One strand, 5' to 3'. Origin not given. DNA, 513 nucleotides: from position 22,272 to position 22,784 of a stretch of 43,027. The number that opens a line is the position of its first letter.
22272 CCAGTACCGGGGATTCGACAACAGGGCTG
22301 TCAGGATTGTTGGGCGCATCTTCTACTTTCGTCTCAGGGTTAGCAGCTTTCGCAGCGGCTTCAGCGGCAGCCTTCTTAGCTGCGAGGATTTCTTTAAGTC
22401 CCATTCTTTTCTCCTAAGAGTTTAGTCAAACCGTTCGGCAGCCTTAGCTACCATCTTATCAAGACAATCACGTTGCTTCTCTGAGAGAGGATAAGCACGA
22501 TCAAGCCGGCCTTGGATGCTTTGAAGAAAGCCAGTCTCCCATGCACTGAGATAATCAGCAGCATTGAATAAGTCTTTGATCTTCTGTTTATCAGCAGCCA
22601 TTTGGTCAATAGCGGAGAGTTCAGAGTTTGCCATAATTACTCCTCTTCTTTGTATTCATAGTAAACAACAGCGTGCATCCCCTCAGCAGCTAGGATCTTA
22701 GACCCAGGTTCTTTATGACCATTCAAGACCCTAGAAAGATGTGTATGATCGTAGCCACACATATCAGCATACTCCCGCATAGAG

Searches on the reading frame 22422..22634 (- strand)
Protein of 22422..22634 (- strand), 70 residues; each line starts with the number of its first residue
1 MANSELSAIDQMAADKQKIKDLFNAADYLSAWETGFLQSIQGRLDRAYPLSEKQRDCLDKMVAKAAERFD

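Call 61: search_protein_families(library=pfam, proteins=[window:22422-22634:-], max_evalue=0.01)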
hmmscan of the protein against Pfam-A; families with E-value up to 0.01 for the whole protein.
window:22422-22634:- (70 aa): 1 family
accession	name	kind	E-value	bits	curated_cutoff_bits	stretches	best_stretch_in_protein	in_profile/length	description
PF15163.11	Meiosis_expr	-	0.0017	19.4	27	1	29-64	36-71/75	Meiosis-expressed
